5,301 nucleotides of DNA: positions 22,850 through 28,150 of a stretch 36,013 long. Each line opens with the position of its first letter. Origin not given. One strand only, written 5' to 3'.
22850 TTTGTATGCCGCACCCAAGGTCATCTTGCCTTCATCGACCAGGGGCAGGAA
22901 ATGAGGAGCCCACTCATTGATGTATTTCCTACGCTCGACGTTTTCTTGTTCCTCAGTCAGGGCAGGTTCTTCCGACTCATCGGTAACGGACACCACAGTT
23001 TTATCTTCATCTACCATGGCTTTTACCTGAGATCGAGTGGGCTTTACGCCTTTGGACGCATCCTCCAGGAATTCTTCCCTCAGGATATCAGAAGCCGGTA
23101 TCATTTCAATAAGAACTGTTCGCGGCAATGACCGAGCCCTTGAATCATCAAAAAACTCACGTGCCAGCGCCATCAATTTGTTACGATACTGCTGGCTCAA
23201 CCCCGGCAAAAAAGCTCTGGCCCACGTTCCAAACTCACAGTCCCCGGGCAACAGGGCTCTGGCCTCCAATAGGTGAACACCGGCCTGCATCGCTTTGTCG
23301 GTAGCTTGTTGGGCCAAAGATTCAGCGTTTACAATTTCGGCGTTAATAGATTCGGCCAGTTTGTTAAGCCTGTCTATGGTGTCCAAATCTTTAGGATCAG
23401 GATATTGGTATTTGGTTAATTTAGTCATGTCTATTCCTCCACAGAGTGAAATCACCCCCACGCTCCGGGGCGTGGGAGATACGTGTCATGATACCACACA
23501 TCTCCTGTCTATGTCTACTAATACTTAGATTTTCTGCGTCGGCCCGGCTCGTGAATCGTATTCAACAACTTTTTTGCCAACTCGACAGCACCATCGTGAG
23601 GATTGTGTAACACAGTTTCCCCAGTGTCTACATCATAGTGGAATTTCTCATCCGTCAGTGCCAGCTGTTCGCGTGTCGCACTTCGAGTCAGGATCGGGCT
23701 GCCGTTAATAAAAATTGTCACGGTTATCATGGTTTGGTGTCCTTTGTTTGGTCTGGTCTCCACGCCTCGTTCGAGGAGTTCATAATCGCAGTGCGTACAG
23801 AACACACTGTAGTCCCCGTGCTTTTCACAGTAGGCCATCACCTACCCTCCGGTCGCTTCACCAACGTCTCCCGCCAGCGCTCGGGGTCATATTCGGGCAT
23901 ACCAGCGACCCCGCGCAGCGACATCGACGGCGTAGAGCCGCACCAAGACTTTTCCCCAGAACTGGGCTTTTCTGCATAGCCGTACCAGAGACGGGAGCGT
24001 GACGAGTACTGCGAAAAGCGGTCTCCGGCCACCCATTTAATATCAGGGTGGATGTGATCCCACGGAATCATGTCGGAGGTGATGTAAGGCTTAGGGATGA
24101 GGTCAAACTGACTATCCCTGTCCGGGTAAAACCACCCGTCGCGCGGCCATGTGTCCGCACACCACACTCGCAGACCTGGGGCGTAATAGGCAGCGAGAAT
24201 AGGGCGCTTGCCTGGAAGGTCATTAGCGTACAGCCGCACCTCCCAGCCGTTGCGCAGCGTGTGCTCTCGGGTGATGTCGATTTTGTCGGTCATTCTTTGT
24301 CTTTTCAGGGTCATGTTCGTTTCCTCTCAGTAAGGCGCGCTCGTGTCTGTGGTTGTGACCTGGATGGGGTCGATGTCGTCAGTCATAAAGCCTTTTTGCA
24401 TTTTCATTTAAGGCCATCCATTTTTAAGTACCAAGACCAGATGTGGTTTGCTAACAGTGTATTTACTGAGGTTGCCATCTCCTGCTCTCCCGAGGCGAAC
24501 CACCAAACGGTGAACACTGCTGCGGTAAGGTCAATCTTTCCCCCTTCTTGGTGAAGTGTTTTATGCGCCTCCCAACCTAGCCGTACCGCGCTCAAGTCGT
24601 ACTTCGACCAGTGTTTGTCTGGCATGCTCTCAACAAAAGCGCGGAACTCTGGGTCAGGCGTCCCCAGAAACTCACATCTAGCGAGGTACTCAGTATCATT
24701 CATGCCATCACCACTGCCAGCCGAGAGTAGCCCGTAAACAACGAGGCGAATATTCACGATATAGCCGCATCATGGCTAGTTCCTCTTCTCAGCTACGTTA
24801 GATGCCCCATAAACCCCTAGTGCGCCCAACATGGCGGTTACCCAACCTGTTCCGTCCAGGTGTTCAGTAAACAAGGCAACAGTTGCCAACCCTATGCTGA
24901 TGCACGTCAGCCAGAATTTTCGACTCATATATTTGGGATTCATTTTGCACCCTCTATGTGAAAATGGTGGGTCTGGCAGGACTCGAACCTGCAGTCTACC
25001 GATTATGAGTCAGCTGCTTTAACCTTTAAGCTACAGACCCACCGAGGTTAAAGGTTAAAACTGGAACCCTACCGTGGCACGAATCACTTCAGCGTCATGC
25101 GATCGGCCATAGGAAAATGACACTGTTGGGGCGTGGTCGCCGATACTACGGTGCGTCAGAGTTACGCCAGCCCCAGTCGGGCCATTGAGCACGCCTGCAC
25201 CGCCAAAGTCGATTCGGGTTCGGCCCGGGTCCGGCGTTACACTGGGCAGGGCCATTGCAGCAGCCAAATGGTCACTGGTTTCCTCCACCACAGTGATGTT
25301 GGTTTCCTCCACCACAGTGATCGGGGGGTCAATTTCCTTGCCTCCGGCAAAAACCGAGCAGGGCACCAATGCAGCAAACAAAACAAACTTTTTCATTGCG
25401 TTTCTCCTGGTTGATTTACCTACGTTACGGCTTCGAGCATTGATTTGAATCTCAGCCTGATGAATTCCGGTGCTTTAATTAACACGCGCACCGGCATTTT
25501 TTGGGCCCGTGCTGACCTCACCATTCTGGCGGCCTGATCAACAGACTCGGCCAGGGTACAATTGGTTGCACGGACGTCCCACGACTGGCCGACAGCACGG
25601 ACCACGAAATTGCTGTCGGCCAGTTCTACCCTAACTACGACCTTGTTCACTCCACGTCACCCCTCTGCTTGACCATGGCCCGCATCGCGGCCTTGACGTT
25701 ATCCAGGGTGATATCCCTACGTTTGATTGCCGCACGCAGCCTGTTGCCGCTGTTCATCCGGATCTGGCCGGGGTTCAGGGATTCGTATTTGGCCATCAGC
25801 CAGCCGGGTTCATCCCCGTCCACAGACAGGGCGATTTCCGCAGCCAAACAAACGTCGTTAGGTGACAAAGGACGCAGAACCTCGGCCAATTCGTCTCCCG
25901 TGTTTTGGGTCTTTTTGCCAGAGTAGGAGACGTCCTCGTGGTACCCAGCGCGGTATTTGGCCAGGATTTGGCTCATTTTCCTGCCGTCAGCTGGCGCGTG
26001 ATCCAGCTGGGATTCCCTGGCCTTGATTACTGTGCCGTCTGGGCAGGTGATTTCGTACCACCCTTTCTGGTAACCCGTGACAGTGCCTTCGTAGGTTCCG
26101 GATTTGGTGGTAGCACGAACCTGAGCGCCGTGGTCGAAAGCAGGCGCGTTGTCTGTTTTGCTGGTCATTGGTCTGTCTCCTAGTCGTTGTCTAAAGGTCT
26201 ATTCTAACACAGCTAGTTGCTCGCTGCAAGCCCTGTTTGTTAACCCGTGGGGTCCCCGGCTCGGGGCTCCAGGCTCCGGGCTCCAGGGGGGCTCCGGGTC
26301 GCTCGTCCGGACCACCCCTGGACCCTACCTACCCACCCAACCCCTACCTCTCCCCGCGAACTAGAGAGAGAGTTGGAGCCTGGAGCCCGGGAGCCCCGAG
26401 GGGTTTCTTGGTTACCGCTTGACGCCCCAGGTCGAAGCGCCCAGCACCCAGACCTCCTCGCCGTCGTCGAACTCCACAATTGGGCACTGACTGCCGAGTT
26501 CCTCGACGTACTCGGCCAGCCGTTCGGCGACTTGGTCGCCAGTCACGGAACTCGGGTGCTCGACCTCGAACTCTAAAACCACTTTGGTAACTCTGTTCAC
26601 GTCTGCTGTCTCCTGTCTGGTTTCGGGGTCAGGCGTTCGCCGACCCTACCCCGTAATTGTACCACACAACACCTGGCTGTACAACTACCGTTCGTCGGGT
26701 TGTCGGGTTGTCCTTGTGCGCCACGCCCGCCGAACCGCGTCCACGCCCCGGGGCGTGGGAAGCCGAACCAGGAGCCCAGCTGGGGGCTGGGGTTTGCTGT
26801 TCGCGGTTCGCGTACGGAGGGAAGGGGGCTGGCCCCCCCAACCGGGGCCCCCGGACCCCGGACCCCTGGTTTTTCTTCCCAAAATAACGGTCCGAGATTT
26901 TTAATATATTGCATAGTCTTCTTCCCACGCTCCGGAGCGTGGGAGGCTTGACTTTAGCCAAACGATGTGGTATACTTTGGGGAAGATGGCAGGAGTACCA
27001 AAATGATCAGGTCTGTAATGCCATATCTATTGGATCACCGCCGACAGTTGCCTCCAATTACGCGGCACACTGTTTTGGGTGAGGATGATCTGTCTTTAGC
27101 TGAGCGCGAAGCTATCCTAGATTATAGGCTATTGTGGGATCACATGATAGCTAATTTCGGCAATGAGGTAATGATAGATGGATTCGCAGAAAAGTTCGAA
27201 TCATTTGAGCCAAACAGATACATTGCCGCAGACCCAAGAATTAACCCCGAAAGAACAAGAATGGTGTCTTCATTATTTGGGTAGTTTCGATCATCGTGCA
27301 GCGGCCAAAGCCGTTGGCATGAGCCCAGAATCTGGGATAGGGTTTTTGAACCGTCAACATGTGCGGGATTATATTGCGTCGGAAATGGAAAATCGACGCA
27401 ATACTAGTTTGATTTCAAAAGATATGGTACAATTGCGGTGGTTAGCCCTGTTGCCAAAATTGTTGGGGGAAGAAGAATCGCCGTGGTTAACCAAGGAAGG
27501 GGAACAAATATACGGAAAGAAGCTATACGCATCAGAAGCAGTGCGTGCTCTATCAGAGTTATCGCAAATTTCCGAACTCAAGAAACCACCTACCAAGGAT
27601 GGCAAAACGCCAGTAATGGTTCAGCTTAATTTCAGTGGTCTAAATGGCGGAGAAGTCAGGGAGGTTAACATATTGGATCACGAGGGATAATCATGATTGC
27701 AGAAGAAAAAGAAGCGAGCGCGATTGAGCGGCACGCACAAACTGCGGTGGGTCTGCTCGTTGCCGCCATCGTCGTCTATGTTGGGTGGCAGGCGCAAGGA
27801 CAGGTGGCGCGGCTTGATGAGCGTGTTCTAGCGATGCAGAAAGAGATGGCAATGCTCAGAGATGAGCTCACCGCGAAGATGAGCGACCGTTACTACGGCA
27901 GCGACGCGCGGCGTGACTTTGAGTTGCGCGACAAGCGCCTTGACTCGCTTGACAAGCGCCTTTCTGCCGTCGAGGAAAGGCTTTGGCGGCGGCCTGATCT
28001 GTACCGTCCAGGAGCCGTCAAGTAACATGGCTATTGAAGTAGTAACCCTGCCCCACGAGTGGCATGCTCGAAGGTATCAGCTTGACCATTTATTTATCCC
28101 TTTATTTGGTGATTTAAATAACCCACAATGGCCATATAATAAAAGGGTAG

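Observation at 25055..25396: Phage-encoded 'headless' trimeric-autotransporter-like outer-membrane protein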

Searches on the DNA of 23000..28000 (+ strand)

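Call 7: search_dna_similar(query=window:23000-28000:+, collection=phages, mode=near, max_rows=20)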
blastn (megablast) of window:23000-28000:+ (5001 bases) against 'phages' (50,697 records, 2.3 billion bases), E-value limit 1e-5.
No match.

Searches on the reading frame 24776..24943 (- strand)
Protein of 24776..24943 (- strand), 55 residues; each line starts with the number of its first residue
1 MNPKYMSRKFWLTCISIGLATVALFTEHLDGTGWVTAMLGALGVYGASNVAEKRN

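Call 15: search_protein_families(library=phrogs, proteins=[window:24776-24943:-], max_evalue=0.001)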
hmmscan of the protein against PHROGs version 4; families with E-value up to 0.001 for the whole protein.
window:24776-24943:- (55 aa): 0 families

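Call 56: search_protein_families(library=pfam, proteins=[window:24776-24943:-], max_evalue=0.01)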
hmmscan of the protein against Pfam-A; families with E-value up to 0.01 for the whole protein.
window:24776-24943:- (55 aa): 0 families
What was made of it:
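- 24776..24943 (-): Downstream 55-aa ORF with two hydrophobic segments (small membrane protein, function unknown). No Pfam or PHROG hit (calls 15, 56).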

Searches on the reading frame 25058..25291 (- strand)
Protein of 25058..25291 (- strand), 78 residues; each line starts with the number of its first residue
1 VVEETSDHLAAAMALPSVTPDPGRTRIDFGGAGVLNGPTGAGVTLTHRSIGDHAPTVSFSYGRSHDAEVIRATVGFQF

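Call 26: find_homologous_proteins(query=A2, max_evalue=10)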
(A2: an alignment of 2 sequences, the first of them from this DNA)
Query A2 (2 sequences) (78 aa, profile of the alignment): 1 proteins with E <= 10 among 124 candidates.
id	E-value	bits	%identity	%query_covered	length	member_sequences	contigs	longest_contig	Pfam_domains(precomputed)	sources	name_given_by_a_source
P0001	6.4e-43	162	100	100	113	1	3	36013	-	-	-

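Call 28: find_related_loci(query=A2, collection=viral_contigs, flank=10000)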
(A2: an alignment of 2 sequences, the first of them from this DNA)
Query A2 (78 aa) in viral_contigs; peptide patterns used: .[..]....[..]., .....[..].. (x = any residue, [..] = any of these).
202 stretches matched a pattern, but none encodes a relative of the query by tblastn (E <= 1e-3).

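Call 29: find_related_loci(query=A2, collection=metagenome_contigs, flank=10000)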
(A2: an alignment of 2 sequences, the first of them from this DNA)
Query A2 (78 aa) in metagenome_contigs; peptide patterns used: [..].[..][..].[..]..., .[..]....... (x = any residue, [..] = any of these).
303 stretches matched a pattern, but none encodes a relative of the query by tblastn (E <= 1e-3).

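Call 31: find_related_loci(query=A2, collection=genome_contigs, flank=10000)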
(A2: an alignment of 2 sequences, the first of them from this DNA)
Query A2 (78 aa) in genome_contigs; peptide patterns used: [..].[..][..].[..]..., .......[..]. (x = any residue, [..] = any of these).
167 stretches matched a pattern, but none encodes a relative of the query by tblastn (E <= 1e-3).
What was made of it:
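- Tried and rejected: IMG/VR, JGI metagenomes and GTDB genomes gave no relatives of the family (calls 28, 29, 31).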
